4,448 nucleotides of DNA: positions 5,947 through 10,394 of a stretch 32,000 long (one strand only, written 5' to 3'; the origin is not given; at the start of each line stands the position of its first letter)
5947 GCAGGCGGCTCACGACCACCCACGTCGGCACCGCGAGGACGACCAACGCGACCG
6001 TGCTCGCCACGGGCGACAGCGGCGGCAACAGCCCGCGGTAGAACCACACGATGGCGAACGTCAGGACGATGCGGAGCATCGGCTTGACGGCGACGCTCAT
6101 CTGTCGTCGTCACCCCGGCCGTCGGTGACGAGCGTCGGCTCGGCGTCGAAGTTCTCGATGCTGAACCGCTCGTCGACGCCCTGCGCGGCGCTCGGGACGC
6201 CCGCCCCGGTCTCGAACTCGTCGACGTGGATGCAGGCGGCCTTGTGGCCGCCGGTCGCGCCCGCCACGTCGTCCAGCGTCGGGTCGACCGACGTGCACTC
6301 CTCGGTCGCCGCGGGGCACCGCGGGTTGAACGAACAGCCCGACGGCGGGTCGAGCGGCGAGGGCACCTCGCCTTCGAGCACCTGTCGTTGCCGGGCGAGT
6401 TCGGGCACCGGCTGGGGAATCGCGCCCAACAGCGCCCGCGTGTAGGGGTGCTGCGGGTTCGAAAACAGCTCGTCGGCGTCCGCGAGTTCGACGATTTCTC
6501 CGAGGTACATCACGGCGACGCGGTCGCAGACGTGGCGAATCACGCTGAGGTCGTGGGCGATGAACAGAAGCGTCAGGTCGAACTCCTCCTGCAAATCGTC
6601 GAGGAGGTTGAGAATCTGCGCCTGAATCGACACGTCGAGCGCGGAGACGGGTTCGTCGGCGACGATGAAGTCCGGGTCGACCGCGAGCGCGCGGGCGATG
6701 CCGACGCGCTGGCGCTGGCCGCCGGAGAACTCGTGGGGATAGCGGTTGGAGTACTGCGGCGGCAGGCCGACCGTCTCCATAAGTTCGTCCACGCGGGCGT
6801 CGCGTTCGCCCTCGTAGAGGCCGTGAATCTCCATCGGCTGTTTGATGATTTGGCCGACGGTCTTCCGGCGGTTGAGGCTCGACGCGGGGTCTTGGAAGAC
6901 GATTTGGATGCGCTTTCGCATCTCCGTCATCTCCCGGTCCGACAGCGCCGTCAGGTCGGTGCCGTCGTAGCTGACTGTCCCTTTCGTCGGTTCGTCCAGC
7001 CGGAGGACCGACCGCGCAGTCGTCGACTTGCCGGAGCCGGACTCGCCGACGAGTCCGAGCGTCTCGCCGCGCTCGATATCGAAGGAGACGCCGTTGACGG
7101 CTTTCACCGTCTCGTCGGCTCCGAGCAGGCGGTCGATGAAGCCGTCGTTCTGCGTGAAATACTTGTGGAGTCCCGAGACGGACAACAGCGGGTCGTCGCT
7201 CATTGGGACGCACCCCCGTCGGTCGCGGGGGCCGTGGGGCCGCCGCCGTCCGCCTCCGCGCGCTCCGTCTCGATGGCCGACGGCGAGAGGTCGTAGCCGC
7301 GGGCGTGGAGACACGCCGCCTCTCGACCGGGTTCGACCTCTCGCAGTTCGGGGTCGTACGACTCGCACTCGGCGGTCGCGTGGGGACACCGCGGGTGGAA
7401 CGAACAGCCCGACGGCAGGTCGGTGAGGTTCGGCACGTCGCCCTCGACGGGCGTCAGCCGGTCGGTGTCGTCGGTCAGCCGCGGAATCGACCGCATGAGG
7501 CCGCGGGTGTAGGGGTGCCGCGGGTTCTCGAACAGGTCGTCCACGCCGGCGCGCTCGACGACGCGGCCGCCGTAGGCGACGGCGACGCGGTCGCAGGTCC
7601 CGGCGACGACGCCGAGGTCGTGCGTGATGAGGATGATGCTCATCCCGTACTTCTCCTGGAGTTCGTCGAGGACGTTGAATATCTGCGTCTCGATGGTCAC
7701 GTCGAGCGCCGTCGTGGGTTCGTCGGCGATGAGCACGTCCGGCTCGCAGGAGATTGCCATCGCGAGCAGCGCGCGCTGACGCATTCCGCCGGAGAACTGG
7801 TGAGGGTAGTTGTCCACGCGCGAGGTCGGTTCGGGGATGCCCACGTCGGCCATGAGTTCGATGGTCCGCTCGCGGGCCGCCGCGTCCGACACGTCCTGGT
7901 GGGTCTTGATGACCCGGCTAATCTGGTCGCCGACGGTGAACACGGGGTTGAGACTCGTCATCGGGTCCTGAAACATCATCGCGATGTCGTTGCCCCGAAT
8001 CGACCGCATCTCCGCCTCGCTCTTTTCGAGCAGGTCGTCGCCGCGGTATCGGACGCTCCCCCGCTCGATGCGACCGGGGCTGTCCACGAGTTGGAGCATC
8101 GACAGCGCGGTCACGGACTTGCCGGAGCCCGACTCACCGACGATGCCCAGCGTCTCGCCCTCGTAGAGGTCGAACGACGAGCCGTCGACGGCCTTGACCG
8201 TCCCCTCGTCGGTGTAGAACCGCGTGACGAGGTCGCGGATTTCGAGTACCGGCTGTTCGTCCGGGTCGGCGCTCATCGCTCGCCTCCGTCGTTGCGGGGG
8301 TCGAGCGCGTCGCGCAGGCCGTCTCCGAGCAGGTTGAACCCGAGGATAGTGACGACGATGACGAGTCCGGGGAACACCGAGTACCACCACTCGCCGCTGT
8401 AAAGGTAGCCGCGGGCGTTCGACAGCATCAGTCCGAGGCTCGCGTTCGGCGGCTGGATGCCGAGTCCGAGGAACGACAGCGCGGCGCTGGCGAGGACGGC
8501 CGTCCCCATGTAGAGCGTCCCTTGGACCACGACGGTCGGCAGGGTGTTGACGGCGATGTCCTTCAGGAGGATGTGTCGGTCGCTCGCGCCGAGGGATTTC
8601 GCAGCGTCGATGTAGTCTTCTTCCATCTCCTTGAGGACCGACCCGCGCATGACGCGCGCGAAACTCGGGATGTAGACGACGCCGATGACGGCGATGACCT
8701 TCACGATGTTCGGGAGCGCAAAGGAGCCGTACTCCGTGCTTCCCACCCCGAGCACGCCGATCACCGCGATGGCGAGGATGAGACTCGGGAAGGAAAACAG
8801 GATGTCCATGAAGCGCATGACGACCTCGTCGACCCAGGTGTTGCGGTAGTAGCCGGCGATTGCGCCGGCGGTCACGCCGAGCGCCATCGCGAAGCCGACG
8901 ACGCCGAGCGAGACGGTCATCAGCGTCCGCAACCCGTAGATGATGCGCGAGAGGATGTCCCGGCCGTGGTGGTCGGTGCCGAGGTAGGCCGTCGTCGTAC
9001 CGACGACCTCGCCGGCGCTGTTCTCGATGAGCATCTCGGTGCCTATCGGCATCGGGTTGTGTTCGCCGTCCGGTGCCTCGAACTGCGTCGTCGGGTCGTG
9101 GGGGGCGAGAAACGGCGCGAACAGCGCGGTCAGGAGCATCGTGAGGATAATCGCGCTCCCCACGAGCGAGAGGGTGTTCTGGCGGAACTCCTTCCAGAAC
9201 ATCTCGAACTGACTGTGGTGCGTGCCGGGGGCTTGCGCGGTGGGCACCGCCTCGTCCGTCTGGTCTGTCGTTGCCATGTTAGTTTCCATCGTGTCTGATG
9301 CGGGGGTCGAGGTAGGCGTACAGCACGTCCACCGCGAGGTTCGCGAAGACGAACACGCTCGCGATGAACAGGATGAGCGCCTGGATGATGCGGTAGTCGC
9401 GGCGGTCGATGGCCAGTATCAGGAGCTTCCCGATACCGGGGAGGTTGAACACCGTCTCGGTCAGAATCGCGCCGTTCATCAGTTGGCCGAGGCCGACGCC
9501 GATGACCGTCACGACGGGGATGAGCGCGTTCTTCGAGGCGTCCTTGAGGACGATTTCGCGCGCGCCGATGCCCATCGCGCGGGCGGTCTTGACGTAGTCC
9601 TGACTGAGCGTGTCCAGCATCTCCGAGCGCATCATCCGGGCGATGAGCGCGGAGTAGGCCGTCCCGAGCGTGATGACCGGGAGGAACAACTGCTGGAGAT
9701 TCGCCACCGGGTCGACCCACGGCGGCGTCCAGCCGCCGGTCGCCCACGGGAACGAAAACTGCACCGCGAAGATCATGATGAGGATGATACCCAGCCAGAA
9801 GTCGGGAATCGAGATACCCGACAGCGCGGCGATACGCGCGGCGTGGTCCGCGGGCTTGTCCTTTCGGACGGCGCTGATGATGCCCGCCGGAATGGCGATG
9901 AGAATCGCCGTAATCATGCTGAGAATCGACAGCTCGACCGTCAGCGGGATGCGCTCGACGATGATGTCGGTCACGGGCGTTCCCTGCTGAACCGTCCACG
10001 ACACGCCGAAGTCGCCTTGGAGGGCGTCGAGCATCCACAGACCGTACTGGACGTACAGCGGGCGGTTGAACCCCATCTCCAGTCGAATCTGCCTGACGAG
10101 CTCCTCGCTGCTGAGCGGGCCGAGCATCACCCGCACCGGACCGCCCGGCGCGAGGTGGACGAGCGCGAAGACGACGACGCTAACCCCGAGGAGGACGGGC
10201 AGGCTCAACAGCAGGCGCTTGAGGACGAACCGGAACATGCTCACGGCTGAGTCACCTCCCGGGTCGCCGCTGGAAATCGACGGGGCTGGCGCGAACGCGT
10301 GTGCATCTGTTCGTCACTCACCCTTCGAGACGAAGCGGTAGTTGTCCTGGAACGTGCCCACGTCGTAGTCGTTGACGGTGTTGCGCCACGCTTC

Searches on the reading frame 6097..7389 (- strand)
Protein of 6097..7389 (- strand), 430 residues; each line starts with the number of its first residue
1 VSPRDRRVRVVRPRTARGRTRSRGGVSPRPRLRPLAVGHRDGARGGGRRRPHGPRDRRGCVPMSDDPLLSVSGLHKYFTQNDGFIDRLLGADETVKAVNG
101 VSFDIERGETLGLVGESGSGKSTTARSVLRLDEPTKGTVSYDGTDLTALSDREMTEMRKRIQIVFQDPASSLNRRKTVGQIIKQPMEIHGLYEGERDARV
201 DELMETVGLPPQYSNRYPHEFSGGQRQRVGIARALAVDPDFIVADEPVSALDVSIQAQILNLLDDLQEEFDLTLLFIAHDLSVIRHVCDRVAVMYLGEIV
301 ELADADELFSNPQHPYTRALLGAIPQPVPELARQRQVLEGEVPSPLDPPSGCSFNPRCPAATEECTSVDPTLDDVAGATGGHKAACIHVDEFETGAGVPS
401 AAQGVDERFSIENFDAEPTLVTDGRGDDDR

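Call 36: search_protein_families(library=pfam, proteins=[window:6097-7389:-], max_evalue=0.001)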
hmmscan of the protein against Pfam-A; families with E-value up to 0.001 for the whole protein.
window:6097-7389:- (430 aa): 3 families
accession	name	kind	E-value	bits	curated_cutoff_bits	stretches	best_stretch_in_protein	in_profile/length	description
PF00005.33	ABC_tran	-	3.4e-35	122.1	25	1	99-248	2-136/137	ABC transporter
PF08352.17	oligo_HPY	-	2.3e-21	76.4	27.1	1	300-365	1-65/65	Oligopeptide/dipeptide transporter, C-terminal region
PF13401.12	AAA_22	-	0.00086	20.1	27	0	113-175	10-68/130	AAA domain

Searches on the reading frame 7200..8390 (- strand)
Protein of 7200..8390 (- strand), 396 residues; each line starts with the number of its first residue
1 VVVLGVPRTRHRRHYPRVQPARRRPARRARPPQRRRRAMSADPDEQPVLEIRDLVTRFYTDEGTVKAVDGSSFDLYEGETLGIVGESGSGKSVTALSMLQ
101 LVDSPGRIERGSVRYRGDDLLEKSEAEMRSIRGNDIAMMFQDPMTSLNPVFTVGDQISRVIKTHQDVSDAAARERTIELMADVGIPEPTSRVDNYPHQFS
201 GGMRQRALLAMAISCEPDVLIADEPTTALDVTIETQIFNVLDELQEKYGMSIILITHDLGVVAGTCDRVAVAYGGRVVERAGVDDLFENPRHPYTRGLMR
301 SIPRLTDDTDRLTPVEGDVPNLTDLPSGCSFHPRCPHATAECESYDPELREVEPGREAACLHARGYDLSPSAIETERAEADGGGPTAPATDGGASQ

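Call 36: search_protein_families(library=pfam, proteins=[window:7200-8390:-], max_evalue=0.001)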
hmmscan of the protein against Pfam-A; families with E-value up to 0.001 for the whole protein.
window:7200-8390:- (396 aa): 3 families
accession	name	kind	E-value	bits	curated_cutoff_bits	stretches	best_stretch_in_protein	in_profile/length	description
PF00005.33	ABC_tran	-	1.5e-27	97.3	25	1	69-227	2-137/137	ABC transporter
PF08352.17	oligo_HPY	-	1.8e-23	83.1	27.1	1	278-342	1-65/65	Oligopeptide/dipeptide transporter, C-terminal region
PF13304.12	AAA_21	-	1.2e-06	29.3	27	1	187-262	226-303/304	AAA domain, putative AbiEii toxin, Type IV TA system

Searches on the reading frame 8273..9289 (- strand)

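Call 36: search_protein_families(library=pfam, proteins=[window:8273-9289:-], max_evalue=0.001)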
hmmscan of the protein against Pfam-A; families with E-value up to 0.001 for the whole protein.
window:8273-9289:- (338 aa): 2 families
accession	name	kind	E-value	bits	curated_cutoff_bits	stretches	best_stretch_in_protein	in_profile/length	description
PF00528.27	BPD_transp_1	-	1.6e-32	113.2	26.4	1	138-332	1-181/184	Binding-protein-dependent transport system inner membrane component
PF12911.12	OppC_N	-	2.5e-15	56.5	23.9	1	26-71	1-46/53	N-terminal TM domain of oligopeptide transport permease C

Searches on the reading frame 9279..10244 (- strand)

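Call 36: search_protein_families(library=pfam, proteins=[window:9279-10244:-], max_evalue=0.001)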
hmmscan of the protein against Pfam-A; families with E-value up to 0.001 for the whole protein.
window:9279-10244:- (321 aa): 2 families
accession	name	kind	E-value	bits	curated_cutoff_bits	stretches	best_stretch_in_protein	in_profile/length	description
PF00528.27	BPD_transp_1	-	2e-38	132.4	26.4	1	117-318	1-184/184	Binding-protein-dependent transport system inner membrane component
PF19300.4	BPD_transp_1_N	-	5.8e-12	46.3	23.8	1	3-105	1-113/114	Binding-prot-dependent transport system membrane comp, N-term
